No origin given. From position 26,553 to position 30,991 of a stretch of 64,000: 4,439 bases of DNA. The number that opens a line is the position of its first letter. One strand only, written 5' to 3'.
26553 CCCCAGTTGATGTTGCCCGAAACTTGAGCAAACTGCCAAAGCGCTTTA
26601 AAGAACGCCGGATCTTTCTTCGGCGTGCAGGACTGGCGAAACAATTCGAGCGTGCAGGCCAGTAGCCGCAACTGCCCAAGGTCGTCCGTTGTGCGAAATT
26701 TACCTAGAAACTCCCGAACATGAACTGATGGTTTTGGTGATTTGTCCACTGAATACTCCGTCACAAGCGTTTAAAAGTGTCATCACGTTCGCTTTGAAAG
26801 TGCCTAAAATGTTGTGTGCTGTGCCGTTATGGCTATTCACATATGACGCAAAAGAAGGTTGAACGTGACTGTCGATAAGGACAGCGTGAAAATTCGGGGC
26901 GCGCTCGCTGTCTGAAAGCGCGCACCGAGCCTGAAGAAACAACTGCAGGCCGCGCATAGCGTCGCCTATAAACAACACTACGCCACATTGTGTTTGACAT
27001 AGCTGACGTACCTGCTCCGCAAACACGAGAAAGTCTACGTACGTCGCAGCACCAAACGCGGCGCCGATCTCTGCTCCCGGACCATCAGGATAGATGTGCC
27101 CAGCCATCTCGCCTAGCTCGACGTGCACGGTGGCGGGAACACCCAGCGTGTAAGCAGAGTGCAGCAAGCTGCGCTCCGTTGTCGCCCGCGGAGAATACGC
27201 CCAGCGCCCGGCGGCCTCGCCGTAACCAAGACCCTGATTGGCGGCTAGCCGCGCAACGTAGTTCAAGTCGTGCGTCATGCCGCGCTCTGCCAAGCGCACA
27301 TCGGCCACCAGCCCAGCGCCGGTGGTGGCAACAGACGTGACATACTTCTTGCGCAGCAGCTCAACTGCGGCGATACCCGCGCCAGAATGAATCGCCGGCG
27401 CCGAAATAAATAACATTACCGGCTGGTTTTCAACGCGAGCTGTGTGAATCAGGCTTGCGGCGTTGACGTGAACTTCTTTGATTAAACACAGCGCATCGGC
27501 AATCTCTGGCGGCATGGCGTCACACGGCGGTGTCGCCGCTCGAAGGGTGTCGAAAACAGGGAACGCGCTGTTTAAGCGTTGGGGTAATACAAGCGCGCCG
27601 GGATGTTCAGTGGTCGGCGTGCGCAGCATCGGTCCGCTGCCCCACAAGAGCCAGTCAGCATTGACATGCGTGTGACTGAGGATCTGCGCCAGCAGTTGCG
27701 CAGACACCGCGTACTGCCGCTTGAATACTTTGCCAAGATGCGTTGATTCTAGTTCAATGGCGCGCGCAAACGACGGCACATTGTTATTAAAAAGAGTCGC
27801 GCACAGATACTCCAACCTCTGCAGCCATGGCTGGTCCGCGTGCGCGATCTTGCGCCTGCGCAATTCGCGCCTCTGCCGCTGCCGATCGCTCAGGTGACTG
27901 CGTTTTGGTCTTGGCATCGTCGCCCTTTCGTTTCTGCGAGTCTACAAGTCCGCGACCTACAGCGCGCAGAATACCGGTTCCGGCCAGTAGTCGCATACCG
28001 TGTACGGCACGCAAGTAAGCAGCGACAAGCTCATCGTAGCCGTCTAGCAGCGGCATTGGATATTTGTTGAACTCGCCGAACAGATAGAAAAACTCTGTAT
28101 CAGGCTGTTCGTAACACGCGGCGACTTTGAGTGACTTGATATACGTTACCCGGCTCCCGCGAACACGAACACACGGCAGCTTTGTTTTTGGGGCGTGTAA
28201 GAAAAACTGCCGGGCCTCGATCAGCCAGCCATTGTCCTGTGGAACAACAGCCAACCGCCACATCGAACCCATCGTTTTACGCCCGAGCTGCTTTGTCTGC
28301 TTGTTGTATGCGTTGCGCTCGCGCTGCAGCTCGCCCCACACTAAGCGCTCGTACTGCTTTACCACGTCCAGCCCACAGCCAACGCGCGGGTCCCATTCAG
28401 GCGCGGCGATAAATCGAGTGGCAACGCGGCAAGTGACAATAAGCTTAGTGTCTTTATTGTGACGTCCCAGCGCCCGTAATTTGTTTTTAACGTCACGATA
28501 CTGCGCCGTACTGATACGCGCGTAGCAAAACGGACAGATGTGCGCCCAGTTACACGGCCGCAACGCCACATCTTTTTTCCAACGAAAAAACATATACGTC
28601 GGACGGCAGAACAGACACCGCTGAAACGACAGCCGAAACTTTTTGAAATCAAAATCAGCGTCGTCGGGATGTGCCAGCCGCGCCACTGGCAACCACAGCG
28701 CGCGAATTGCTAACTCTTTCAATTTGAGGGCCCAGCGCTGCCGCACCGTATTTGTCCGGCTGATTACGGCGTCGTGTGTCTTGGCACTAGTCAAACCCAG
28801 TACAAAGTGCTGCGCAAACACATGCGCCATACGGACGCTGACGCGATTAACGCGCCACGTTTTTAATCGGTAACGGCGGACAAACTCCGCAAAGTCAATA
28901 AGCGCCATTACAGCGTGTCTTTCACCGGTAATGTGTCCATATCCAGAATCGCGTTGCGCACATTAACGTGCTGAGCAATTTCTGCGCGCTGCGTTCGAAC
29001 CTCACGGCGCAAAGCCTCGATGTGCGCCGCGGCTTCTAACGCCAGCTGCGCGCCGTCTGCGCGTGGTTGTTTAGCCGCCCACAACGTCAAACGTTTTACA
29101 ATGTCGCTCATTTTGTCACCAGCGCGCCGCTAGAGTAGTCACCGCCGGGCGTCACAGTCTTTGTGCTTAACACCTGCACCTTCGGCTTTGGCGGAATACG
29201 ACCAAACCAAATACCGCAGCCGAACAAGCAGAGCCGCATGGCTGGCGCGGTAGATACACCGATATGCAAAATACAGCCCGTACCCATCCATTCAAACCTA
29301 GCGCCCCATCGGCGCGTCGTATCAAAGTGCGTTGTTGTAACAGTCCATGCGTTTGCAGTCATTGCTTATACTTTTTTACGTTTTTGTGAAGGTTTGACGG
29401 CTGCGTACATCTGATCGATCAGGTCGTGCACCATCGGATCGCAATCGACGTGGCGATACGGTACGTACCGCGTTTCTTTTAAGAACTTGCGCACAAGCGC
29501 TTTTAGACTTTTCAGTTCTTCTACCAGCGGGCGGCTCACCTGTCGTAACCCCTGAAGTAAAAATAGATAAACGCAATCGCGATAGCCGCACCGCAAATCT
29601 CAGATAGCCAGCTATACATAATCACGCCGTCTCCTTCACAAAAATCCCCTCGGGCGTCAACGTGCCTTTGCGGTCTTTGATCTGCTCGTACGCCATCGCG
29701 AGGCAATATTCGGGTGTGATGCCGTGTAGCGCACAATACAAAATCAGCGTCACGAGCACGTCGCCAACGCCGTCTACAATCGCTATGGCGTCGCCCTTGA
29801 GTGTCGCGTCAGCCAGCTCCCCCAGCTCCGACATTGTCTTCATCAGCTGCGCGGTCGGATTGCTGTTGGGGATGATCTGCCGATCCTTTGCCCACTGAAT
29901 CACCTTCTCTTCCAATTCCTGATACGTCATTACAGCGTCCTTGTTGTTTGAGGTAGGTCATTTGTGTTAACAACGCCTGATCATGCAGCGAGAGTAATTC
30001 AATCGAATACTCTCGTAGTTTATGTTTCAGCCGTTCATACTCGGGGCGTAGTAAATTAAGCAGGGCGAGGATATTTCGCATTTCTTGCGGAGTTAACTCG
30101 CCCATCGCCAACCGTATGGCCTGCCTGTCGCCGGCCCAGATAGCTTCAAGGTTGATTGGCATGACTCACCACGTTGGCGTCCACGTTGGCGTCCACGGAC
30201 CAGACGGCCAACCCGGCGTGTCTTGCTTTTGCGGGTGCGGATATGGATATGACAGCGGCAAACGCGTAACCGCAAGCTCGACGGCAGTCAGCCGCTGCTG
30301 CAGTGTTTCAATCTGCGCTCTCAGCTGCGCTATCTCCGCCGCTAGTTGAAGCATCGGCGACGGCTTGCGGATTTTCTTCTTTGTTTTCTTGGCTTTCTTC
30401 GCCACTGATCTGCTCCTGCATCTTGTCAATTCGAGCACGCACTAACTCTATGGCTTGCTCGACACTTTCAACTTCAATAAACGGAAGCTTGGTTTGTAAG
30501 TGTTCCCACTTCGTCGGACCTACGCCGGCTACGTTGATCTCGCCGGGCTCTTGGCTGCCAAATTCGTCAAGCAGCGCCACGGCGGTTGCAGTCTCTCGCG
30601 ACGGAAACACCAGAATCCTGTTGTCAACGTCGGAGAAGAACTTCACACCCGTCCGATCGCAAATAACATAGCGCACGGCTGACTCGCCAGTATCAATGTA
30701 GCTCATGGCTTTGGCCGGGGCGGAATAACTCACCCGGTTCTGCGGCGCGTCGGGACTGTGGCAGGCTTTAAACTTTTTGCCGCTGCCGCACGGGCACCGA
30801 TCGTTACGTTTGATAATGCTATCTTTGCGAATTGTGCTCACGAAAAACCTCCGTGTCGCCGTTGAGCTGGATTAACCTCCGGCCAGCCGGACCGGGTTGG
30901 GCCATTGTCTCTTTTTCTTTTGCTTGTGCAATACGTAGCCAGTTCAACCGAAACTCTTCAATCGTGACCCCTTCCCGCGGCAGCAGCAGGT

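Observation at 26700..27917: CI-type HTH fused to a deoxyhypusine-synthase-like domain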

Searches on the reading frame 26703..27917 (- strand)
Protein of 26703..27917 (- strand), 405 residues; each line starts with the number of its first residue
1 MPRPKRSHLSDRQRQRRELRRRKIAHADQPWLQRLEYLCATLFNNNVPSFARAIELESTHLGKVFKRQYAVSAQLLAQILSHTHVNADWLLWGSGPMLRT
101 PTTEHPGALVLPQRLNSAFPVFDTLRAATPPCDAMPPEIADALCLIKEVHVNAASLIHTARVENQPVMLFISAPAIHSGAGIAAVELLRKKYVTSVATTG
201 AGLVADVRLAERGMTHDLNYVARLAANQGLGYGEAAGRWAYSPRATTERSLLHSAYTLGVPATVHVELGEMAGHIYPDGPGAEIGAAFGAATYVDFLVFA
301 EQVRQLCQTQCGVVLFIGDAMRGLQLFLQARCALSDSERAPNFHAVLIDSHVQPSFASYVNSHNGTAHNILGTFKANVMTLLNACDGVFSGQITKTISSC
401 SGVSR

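Call 4: search_protein_families(library=pfam, proteins=[window:26703-27917:-], max_evalue=1)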
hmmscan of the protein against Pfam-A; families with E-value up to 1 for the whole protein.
window:26703-27917:- (405 aa): 1 family
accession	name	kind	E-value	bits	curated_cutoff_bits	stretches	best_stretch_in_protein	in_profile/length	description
PF01916.23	DS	-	0.048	13.4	27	1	153-207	19-74/288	Deoxyhypusine synthase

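Call 5: search_protein_families(library=phrogs, proteins=[window:26703-27917:-], max_evalue=0.01)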
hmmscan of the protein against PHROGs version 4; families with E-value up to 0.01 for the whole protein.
window:26703-27917:- (405 aa): 1 family
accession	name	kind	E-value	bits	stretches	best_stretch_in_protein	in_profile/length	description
phrog_9710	-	unknown function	0.00072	20.6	1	35-103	18-88/95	-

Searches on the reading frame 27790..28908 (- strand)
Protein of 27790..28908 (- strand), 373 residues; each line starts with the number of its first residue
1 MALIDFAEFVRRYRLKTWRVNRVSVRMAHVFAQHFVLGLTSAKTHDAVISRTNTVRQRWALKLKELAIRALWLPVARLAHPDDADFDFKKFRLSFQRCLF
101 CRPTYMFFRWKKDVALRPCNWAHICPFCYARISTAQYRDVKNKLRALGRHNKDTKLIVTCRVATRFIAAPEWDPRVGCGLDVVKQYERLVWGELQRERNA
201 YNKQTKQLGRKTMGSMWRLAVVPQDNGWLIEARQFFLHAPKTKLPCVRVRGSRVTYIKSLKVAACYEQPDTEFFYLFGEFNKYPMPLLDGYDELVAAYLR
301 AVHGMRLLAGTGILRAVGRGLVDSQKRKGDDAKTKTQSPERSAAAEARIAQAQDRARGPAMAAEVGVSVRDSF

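Call 4: search_protein_families(library=pfam, proteins=[window:27790-28908:-], max_evalue=1)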
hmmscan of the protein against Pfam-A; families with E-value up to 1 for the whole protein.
window:27790-28908:- (373 aa): 1 family
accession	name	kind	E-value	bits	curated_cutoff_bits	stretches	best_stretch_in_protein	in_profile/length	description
PF14570.12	zf-RING_4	-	0.36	11.1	27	1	112-134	11-34/48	RING/Ubox like zinc-binding domain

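Call 5: search_protein_families(library=phrogs, proteins=[window:27790-28908:-], max_evalue=0.01)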
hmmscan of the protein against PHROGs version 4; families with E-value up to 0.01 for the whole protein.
window:27790-28908:- (373 aa): 0 families

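Call 44: search_protein_families(library=ncbifam, proteins=[window:27790-28908:-], max_evalue=0.1)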
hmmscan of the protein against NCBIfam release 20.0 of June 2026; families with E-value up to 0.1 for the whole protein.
window:27790-28908:- (373 aa): 0 families

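Call 61: find_homologous_proteins(query=window:27790-28908:-)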
Query window:27790-28908:- (373 aa): 27 proteins with E <= 0.001 among 6088 candidates. Only proteins of 205 to 653 residues were searched: fused or split forms outside these lengths cannot appear, so this answer is no evidence that the protein stands alone or is whole; find_related_loci, which searches DNA, has no such limit.
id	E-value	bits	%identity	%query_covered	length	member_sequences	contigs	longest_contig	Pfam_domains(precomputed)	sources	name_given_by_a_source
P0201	2.2e-251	851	98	100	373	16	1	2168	-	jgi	jgi:hypothetical protein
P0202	8.0e-225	764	87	99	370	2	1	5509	-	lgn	-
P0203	2.2e-223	759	87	100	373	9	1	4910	-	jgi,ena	jgi:hypothetical protein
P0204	5.1e-222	755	86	99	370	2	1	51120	-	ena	-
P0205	2.8e-220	749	85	99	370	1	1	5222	-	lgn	-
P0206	6.0e-212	721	81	100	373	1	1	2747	-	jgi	jgi:hypothetical protein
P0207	6.4e-196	669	79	97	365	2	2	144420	-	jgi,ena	-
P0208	1.3e-195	668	78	98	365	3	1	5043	-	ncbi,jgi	jgi:hypothetical protein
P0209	4.7e-185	633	73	98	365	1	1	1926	-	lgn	-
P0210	5.0e-185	633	74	98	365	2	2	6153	-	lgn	-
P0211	1.7e-184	631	74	97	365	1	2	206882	-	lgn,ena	-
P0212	2.1e-181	621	73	97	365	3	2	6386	-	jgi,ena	-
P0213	2.6e-175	601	69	97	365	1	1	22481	-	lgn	-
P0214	1.0e-173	596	70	98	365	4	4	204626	-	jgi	-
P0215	7.7e-173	593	70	98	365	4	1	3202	-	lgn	-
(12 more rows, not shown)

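Call 64: search_protein_families(library=pfam, alignment_id=A3, max_evalue=1)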
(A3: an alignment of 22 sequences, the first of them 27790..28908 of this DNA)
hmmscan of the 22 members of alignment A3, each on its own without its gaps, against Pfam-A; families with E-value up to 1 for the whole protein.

A. member 1, window:27790-28908:- (373 aa): 1 family
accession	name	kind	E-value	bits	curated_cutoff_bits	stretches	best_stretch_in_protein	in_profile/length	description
PF14570.12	zf-RING_4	-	0.36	11.1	27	1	112-134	11-34/48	RING/Ubox like zinc-binding domain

B. families by the number of members that match (of 22 scanned): 11 families
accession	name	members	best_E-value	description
PF01446.23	Rep_1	3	0.044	Replication protein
PF14570.12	zf-RING_4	3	0.36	RING/Ubox like zinc-binding domain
PF14447.12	Prok-RING_4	1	0.017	Prokaryotic RING finger family 4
PF14565.11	IL22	1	0.073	Interleukin 22 IL-10-related T-cell-derived-inducible factor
PF03354.21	TerL_ATPase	1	0.074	Terminase large subunit, ATPase domain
PF06043.17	Reo_P9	1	0.085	Reovirus P9-like family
PF22074.2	Cep192_D5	1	0.11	Cep192 domain 5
PF09552.15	RE_BstXI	1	0.11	BstXI restriction endonuclease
PF08298.17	AAA_PrkA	1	0.16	PrkA AAA domain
PF05244.16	Brucella_OMP2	1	0.19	Brucella outer membrane protein 2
PF13920.12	zf-C3HC4_3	1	0.93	Zinc finger, C3HC4 type (RING finger)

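Call 65: search_solved_structures(query=A3, max_evalue=10)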
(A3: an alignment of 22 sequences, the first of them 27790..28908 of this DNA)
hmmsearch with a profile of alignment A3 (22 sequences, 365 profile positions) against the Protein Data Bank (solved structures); distinct sequences matched with E-value up to 10: 0.

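Call 68: predict_structure(alignment_id=A3)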
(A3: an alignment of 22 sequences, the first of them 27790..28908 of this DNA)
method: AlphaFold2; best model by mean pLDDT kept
length: 373 residues; sequences in the alignment: 22
mean_pLDDT: 84.4   pTM: 0.82
mean pLDDT of the five models: 84.4, 82.9, 81.9, 81.0, 72.3
residues with pLDDT >= 90: 209; 70-90: 105; 50-70: 39; < 50: 20
segments of 3 or more residues with pLDDT < 50: 356-373
pLDDT, mean of each block of 10 residues (from residue 1): 71 85 92 94 91 95 90 62 79 86 85 66 92 95 94 95 95 86 92 94 92 96 94 97 90 95 81 92 94 92 91 92 87 66 59 45 32 36
secondary structure, 60 per line:
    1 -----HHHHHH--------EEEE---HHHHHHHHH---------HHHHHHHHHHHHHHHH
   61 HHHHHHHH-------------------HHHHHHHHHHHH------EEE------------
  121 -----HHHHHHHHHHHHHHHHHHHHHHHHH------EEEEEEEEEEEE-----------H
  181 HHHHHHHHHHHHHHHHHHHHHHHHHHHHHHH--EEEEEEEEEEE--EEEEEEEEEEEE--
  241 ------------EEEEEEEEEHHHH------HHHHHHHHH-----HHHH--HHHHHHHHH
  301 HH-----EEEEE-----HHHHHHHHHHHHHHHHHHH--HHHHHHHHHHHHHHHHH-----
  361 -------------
elements in order: H6-11 E20-23 H27-35 H45-68 H88-99 E106-108 H126-150 E157-168 H180-211 E214-224 E227-238 E253-261 H262-265 H272-280 H286-289 H292-302 E308-312 H318-336 H339-355

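Call 72: fold_search(model_id=the predicted structure, library=pdb)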
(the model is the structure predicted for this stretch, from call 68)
No match with E <= 0.001 here; weaker rows may still be real.
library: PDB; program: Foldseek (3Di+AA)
matches with E <= 10: 500; with E <= 0.001: 0
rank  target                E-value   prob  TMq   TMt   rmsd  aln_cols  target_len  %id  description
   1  9sob_L                3.0e-02  0.13  0.11  0.05  22.3       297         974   11  Structural Model of the Nuclear Pore Complex in Arabidopsis thaliana (released 2025-11-05)
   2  6xj5_A                7.1e-02  0.12  0.12  0.12  22.8       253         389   10  Carboxypeptidase G2 modified with a versatile bioconjugate for metalloprotein design (released 2021-06-30)
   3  6xj5_D                1.2e-01  0.08  0.12  0.11  23.3       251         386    9  Carboxypeptidase G2 modified with a versatile bioconjugate for metalloprotein design (released 2021-06-30)
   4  6xj5_B                1.3e-01  0.12  0.14  0.13  22.5       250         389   10  Carboxypeptidase G2 modified with a versatile bioconjugate for metalloprotein design (released 2021-06-30)
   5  6xj5_F                1.4e-01  0.14  0.14  0.14  23.3       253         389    9  Carboxypeptidase G2 modified with a versatile bioconjugate for metalloprotein design (released 2021-06-30)
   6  6xj5_G                1.5e-01  0.14  0.14  0.14  23.3       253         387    9  Carboxypeptidase G2 modified with a versatile bioconjugate for metalloprotein design (released 2021-06-30)
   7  8vm1_A                1.5e-01  0.16  0.12  0.20  10.8       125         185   20  Structural Elucidation of the Mesothelin Mucin16 CA125 Interaction (released 2024-09-04)
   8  1r43_B                1.7e-01  0.09  0.11  0.10  20.2       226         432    8  Crystal structure of beta-alanine synthase from Saccharomyces kluyveri (selenomethionine substituted protein) (released 2003-11-11)
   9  9g9g_A                1.8e-01  0.15  0.18  0.13  15.8       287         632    8  CryoEM structure of Enterococcus italicus Csm-crRNA-CTR1 complex (4.3) bound to AMPNPP (released 2025-01-29)
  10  1cg2_A                1.9e-01  0.11  0.12  0.11  11.6       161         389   11  CARBOXYPEPTIDASE G2 (released 1997-12-24)
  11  9hg7_F                2.0e-01  0.09  0.14  0.17  19.1       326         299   10  BAM-SurA complex in the swing-out state (released 2025-04-16)
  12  3rrk                  2.3e-01  0.06  0.12  0.14  24.9       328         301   11  Crystal structure of the cytoplasmic N-terminal domain of subunit I, homolog of subunit a, of V-ATPase (released 2011-08-10)
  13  6b05_A                2.3e-01  0.07  0.11  0.06  16.4       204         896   11  The Crystal Structure of the Ferredoxin Protease FusC E83A mutant in complex with Arabidopsis Ferredoxin (released 2018-06-20)
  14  1u7l                  2.6e-01  0.08  0.13  0.13  23.4       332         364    7  Crystal Structure of subunit C (vma5p) of the yeast V-ATPase (released 2004-11-23)
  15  2vl1_A                2.7e-01  0.12  0.11  0.10  13.2       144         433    7  Crystal structure of beta-alanine synthase from Saccharomyces kluyveri in complex with a gly-gly peptide (released 2008-05-13)
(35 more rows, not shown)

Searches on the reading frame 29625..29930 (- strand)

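Call 97: search_protein_families(library=pfam, proteins=[window:29625-29930:-], max_evalue=0.01)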
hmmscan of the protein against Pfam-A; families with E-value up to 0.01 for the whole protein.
window:29625-29930:- (102 aa): 2 families
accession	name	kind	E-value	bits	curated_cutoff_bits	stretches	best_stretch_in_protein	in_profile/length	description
PF03819.22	MazG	-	0.00015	22.4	22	1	28-88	6-70/74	MazG nucleotide pyrophosphohydrolase domain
PF01503.22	PRA-PH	-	0.00062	20.6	21.3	1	25-78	24-80/86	Phosphoribosyl-ATP pyrophosphohydrolase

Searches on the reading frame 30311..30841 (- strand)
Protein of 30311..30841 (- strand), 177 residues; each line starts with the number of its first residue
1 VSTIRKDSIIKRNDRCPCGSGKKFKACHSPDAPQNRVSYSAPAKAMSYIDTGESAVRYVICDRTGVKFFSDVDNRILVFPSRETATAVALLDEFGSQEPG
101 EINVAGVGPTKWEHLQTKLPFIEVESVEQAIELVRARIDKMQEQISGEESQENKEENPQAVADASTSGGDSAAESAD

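Call 97: search_protein_families(library=pfam, proteins=[window:30311-30841:-], max_evalue=0.01)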
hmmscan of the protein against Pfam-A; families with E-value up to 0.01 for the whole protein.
window:30311-30841:- (177 aa): 1 family
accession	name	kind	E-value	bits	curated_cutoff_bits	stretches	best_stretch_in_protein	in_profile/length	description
PF02810.21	SEC-C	-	1.8e-09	37.7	20.4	1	12-30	1-19/19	SEC-C motif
